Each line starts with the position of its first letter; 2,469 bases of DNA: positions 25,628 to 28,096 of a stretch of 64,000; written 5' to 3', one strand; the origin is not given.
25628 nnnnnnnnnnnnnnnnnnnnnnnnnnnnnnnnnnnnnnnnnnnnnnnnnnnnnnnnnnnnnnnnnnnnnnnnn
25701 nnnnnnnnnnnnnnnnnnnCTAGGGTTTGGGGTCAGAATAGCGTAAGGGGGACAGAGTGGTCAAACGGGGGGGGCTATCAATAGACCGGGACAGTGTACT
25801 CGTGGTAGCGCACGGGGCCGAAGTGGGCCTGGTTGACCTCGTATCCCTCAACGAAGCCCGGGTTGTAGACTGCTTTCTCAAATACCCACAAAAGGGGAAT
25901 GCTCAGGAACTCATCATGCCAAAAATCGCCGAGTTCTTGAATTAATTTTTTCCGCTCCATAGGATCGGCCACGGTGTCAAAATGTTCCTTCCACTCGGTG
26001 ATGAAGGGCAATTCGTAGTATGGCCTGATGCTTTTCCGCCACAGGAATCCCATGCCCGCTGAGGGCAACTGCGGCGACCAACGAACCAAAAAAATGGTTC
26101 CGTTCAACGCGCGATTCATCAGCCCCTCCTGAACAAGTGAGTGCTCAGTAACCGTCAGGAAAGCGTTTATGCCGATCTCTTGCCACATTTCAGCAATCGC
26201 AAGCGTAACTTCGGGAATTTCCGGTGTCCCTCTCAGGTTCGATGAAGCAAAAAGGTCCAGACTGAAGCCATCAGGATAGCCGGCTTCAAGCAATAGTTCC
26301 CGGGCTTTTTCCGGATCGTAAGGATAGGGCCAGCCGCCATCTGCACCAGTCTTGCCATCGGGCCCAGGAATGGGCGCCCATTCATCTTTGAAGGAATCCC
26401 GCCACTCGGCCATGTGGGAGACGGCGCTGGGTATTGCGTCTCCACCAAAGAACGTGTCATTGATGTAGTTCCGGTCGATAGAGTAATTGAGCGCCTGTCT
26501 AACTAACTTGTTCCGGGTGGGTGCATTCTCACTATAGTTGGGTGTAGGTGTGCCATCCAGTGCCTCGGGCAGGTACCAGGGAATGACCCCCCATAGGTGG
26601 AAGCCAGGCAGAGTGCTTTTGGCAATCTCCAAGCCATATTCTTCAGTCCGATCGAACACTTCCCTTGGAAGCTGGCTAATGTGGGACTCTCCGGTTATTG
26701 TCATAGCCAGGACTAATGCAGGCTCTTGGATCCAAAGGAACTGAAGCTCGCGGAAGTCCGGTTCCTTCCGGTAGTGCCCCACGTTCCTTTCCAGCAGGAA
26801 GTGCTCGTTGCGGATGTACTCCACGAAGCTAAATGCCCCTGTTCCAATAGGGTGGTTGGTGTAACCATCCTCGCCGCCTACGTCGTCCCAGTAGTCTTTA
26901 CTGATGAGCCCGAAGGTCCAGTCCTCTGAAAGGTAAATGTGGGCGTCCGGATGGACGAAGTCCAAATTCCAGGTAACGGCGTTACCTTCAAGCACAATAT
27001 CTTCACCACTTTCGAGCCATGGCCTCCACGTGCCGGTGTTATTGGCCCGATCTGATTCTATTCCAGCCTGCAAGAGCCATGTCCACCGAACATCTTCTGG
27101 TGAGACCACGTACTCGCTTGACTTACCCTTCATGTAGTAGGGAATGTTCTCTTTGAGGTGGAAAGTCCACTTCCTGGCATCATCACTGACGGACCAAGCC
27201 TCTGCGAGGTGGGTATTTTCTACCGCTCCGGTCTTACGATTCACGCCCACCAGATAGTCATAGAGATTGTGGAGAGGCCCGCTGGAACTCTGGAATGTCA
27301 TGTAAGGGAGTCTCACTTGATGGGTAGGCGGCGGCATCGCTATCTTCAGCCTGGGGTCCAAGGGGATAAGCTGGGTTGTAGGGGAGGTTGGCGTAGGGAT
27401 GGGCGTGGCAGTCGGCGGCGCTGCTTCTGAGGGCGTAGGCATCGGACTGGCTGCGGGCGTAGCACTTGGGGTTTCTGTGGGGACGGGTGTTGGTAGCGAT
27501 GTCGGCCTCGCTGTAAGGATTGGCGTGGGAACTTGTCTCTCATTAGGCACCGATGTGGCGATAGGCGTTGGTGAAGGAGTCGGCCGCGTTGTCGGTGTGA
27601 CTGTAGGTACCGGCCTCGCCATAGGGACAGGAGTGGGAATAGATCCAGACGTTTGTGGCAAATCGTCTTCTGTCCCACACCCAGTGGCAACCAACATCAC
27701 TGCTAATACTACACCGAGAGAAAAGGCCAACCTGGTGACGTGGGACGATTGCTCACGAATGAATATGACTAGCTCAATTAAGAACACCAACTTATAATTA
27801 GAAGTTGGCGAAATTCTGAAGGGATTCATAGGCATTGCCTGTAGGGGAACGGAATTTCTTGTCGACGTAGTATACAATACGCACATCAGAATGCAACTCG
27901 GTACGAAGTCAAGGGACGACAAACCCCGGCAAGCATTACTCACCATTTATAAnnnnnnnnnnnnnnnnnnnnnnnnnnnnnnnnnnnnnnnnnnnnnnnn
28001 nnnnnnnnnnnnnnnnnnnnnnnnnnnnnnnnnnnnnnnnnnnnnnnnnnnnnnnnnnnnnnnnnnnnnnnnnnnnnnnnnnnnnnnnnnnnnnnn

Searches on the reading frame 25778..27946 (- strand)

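Call 63: search_protein_families(library=pfam, proteins=[window:25778-27946:-], max_evalue=0.001)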
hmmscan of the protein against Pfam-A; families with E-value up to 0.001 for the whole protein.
window:25778-27946:- (722 aa): 1 family
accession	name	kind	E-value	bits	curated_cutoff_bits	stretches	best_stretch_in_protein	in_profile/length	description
PF00496.27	SBP_bac_5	-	2.1e-42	146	32.4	1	246-630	5-353/368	Bacterial extracellular solute-binding proteins, family 5 Middle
